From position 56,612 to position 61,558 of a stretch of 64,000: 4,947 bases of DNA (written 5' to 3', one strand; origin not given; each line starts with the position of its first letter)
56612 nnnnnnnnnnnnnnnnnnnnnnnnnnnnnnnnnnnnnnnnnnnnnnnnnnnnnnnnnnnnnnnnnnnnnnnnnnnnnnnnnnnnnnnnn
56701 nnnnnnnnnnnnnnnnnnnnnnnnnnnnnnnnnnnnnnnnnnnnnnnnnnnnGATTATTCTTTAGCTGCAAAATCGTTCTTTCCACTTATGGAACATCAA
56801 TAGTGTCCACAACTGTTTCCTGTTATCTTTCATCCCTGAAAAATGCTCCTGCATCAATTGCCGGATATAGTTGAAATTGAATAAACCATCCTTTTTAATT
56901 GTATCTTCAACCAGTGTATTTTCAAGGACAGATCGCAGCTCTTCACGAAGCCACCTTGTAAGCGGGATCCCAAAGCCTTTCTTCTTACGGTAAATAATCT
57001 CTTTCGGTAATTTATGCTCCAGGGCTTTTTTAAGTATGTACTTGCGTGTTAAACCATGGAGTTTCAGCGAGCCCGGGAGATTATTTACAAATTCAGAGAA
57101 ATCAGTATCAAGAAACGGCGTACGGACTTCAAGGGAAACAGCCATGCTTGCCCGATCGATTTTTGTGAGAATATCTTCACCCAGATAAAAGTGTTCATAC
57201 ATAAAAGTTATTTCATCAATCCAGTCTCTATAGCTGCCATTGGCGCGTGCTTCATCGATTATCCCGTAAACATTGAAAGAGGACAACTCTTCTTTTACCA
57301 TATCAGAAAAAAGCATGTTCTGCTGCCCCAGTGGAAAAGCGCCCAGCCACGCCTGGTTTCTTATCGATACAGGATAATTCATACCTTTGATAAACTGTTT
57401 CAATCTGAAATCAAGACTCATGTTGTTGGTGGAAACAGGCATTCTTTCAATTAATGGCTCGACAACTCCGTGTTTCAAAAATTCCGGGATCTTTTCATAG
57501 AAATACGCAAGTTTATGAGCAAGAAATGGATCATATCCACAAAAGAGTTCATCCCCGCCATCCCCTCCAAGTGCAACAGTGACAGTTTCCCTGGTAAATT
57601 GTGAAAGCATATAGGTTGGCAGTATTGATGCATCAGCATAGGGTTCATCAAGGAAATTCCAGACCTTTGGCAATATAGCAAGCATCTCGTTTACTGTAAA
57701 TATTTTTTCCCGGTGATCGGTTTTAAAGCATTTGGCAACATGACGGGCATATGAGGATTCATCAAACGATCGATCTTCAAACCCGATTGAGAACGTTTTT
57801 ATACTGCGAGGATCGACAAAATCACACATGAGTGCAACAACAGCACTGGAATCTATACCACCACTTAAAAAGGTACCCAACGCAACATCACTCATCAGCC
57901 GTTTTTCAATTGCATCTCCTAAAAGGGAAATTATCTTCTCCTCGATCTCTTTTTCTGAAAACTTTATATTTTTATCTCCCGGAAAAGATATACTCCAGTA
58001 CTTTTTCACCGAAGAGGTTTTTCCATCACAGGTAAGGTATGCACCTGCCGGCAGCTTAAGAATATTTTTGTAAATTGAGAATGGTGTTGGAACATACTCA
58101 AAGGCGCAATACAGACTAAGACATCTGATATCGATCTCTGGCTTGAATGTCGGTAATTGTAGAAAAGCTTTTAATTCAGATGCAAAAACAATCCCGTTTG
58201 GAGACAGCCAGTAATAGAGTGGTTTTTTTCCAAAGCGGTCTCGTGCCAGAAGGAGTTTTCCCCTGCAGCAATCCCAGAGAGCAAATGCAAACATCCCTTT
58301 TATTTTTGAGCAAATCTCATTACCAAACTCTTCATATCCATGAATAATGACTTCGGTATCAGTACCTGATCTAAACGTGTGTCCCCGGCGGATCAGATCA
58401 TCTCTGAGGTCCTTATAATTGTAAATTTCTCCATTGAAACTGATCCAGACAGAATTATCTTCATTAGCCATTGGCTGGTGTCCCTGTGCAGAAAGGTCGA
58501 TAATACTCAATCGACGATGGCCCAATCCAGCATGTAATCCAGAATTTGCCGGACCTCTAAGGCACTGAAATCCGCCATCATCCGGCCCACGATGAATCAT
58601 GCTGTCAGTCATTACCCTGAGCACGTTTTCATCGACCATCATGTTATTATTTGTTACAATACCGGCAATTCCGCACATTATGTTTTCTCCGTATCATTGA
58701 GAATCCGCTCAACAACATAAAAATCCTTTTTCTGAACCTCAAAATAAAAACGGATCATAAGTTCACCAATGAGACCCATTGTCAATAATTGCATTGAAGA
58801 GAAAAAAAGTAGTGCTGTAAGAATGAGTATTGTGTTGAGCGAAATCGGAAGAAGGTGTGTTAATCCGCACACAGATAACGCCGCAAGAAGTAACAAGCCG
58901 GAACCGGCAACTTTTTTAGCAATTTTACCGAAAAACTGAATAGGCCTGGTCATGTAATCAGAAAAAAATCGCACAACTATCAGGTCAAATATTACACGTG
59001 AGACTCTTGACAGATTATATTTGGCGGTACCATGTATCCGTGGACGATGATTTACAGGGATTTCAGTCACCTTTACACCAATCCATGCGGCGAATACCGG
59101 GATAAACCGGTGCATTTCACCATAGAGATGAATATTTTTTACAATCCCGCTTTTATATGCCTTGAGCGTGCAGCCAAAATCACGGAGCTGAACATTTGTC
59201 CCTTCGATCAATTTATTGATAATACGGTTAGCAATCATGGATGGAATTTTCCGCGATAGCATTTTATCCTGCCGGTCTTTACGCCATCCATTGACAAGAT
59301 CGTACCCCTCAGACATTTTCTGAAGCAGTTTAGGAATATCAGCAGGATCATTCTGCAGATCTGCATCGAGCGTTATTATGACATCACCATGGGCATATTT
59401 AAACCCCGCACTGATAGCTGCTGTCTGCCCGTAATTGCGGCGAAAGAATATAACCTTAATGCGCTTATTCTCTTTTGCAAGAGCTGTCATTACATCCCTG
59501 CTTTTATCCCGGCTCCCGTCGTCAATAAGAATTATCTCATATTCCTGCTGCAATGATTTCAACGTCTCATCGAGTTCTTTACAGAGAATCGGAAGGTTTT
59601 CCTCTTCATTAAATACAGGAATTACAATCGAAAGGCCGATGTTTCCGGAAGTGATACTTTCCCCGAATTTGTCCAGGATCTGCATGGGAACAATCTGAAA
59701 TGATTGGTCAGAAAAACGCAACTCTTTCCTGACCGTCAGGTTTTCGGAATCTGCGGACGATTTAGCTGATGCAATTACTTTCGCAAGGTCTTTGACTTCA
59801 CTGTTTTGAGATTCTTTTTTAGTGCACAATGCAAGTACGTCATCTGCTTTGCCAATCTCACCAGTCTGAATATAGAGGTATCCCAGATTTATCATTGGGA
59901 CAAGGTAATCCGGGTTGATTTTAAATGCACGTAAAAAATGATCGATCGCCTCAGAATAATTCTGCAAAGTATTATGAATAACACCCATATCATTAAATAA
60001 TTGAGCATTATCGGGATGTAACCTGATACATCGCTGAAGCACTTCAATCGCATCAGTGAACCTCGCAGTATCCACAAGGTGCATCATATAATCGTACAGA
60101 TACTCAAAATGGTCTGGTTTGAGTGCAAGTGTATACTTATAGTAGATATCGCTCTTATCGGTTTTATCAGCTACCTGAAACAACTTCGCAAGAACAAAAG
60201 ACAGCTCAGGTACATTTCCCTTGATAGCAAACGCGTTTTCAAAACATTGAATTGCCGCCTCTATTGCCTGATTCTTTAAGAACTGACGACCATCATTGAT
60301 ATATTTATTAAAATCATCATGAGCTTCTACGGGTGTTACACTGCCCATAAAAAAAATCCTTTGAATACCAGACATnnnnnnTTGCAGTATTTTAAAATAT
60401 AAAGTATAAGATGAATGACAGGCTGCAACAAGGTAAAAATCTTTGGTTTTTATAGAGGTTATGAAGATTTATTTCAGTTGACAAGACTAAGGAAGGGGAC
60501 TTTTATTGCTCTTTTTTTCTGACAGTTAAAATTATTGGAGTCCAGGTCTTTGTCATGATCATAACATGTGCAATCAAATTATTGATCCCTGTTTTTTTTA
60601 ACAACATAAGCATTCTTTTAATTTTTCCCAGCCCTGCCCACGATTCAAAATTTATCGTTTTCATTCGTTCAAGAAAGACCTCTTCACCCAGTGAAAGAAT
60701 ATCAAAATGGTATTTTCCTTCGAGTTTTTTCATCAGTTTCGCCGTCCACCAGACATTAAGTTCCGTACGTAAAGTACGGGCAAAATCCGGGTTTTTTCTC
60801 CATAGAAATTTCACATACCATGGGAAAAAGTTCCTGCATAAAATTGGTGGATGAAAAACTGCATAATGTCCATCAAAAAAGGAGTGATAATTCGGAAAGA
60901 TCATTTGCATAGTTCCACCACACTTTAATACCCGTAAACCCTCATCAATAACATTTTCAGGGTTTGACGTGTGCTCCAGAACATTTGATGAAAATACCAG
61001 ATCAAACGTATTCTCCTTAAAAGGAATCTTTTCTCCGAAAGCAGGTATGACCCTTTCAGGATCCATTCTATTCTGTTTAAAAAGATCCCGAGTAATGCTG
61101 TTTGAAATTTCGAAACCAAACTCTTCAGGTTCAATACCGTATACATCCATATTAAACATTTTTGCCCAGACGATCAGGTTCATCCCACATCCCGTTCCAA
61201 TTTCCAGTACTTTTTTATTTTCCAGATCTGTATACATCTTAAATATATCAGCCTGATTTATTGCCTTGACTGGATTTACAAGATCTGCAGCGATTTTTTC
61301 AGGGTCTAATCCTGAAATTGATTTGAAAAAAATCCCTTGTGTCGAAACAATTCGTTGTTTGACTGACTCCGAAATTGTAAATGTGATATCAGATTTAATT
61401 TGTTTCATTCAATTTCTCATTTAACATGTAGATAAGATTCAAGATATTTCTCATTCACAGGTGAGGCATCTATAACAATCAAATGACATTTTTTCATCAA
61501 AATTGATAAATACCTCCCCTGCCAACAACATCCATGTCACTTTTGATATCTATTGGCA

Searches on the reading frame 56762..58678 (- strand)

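Call 13: search_protein_families(library=ncbifam, proteins=[window:56762-58678:-], max_evalue=0.01)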
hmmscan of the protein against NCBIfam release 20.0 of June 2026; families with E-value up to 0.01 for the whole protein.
window:56762-58678:- (638 aa): 12 families
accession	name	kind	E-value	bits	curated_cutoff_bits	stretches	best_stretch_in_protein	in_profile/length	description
TIGR03108.1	eps_aminotran_1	hypoth_equivalog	7.6e-179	596.4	816.9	1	1-631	1-623/628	XrtA/PEP-CTERM system amidotransferase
TIGR01536.1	asn_synth_AEB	equivalog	9.3e-144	480.2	267.1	1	2-569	1-517/517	asparagine synthase (glutamine-hydrolyzing)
TIGR03104.1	trio_amidotrans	equivalog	6.5e-119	397.8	570.1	2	1-383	1-381/589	N-acetylglutaminylglutamine amidotransferase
NF006949.0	PRK09431.1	equivalog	4.6e-91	306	499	3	1-174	1-167/554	asparagine synthase B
NF033535.1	lass_lactam_cya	exception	1.1e-71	242.3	525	2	1-380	1-377/668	lasso peptide isopeptide bond-forming cyclase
NF033561.1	macrolact_Ik_Al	subfamily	3.3e-18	65.6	300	2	146-387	97-339/561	albusnodin/ikarugamycin family macrolactam cyclase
NF001484.0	PRK00331.1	subfamily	2.7e-11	42.6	381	1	50-174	67-200/601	isomerizing glutamine--fructose-6-phosphate transaminase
TIGR01135.1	glmS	equivalog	4.6e-11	41.9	418.05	1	50-174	66-199/607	glutamine--fructose-6-phosphate transaminase (isomerizing)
TIGR01134.1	purF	equivalog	3.8e-10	39.7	350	1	49-173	65-200/432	amidophosphoribosyltransferase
NF010587.0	PRK13980.1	equivalog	0.00068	18.9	255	1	243-332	12-97/267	NAD+ synthase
NF010588.0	PRK13981.1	equivalog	0.0044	15.5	479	1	238-319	261-340/546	NAD+ synthase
TIGR00552.1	nadE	equivalog_domain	0.0051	16.1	63.65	1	244-290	4-48/251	NAD(+) synthase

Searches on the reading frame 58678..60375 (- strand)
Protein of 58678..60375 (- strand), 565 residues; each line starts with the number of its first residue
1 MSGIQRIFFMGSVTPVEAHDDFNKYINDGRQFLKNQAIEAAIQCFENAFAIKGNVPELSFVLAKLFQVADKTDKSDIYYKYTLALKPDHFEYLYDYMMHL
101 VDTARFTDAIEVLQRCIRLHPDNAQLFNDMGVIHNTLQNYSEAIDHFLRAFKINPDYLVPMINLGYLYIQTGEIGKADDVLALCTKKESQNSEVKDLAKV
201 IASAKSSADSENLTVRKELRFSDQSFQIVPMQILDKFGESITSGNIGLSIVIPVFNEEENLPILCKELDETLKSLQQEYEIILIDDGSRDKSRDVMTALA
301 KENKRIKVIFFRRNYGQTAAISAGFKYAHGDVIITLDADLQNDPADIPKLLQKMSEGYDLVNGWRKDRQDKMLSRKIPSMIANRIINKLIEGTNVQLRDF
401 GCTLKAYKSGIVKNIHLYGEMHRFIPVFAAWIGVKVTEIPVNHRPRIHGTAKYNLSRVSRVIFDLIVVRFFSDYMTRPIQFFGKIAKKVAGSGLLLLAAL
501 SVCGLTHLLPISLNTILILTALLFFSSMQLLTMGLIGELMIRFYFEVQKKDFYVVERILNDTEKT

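Call 13: search_protein_families(library=ncbifam, proteins=[window:58678-60375:-], max_evalue=0.01)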
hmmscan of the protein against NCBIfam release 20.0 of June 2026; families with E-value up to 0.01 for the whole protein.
window:58678-60375:- (565 aa): 43 families (the best 25 are shown)
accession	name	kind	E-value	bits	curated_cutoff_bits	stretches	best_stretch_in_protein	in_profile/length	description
NF007986.1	PRK10714.1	equivalog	6.8e-70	235.6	529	1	248-561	8-314/316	undecaprenyl-phosphate 4-deoxy-4-formamido-L-arabinose transferase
NF047588.1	GlcsyltransPgfSStrep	equivalog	3.4e-51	174.3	500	1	248-557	3-304/308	glycosyltransferase PgfS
TIGR04182.1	glyco_TIGR04182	equivalog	1e-18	67.8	325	1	249-547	3-289/293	S-layer glycoprotein N-glycosyltransferase AglJ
TIGR03937.1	PgaC_IcaA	equivalog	1.5e-17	63.7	422.3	1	246-355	45-151/407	poly-beta-1,6-N-acetyl-D-glucosamine synthase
NF040959.1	MamA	equivalog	2.9e-14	53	200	1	20-173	35-188/204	magnetosome protein MamA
TIGR02521.1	type_IV_pilW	equivalog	3.2e-14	53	154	1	23-209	32-220/234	type IV pilus biogenesis/stability protein PilW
TIGR02917.1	PEP_TPR_lipo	equivalog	6e-14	50.9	312.2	1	29-200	608-779/899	XrtA/PEP-CTERM system TPR-repeat protein PrsT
NF007482.0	PRK10073.1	equivalog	2.6e-13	49.7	423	1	247-352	7-108/334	glycosyltransferase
NF047683.1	TeichurnBiosyTuaG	equivalog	5.3e-13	49.2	400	1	248-356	8-113/252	teichuronic acid biosynthesis protein TuaG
NF041875.1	EPS_EpsD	equivalog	5.5e-13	49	370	1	248-353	1-103/325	exopolysaccharide biosynthesis glycosyltransferase EpsD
TIGR02552.1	LcrH_SycD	equivalog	1.2e-12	47.7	104.8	1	79-206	7-134/136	SycD/LcrH family type III secretion system chaperone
TIGR04283.1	glyco_like_mftF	equivalog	8.4e-12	45.1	182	1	248-355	1-97/221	TIGR04283 family arsenosugar biosynthesis glycosyltransferase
TIGR03965.1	mycofact_glyco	equivalog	1e-10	41.1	280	1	248-355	76-180/467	mycofactocin biosynthesis glycosyltransferase MftF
NF050050.1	ProtGlycPglI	equivalog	1.5e-10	40.9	500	1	248-364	4-118/306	GalNAc(5)-diNAcBac-PP-undecaprenol beta-1,3-glucosyltransferase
NF058614.1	PPMAGASynPpgS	equivalog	3.1e-10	39.9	370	1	250-396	4-141/226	polyprenyl-phospho-N-acetylgalactosaminyl synthase PpgS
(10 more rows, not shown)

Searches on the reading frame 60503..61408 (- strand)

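Call 13: search_protein_families(library=ncbifam, proteins=[window:60503-61408:-], max_evalue=0.01)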
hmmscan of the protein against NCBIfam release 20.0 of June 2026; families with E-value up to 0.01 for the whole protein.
window:60503-61408:- (301 aa): 26 families (the best 25 are shown)
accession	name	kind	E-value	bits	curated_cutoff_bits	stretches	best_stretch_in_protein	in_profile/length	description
NF041537.1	ArsM_AhpD_UU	exception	1.8e-09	36.9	510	1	63-167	76-178/345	arsenite methyltransferase/AhpD domain selenoprotein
TIGR00452.1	TIGR00452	equivalog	4.3e-09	35.6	275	1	57-167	111-217/316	tRNA 5-methoxyuridine(34)/uridine 5-oxyacetic acid(34) synthase CmoB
NF011650.0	PRK15068.1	equivalog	7.9e-09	34.8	209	1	56-167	115-223/324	tRNA 5-methoxyuridine(34)/uridine 5-oxyacetic acid(34) synthase CmoB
NF047649.1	MTase_UXPK_star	exception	1.2e-08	34.3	460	1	65-167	79-179/283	methyltransferase/UXPK-star double selenoprotein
NF045667.1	MTase_DVU1556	equivalog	2.8e-08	33.5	155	1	63-167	22-117/213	DVU_1556 family methyltransferase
NF004452.0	PRK05785.1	equivalog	3.6e-08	33.2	207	1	57-161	47-137/228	hypothetical protein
TIGR02072.1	BioC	equivalog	4.6e-08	33.1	184.95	1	57-167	28-130/244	malonyl-ACP O-methyltransferase BioC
TIGR01934.1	MenG_MenH_UbiE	subfamily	1.5e-07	31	158.35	1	55-169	31-141/223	ubiquinone/menaquinone biosynthesis methyltransferase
NF040539.1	AST_met_ArsM_2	exception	2.1e-07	31.1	240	1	54-167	47-161/262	putative arsinothricin biosynthesis methyltransferase ArsM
TIGR01983.1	UbiG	equivalog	2.1e-07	30.5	102.95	1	54-168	45-150/228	bifunctional 2-polyprenyl-6-hydroxyphenol methylase/3-demethylubiquinol 3-O-methyltransferase UbiG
NF041536.1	ArsM_DUF2284_UU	exception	2.9e-07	29.2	575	1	63-169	76-180/459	arsenite methyltransferase/DUF2284 domain selenoprotein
NF041675.1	sarc_dimgly_tmase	equivalog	3.8e-07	30.3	550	1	65-169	68-169/278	sarcosine/dimethylglycine N-methyltransferase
NF008823.0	PRK11873.1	subfamily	1.7e-05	24.5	263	1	66-168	80-180/272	arsenite methyltransferase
TIGR02081.1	metW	equivalog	4.3e-05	23.1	189.5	1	64-175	14-113/194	methionine biosynthesis protein MetW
NF001244.0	PRK00216.1-5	equivalog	7.8e-05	22.1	216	1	55-168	40-152/236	bifunctional demethylmenaquinone methyltransferase/2-methoxy-6-polyprenyl-1,4-benzoquinol methylase UbiE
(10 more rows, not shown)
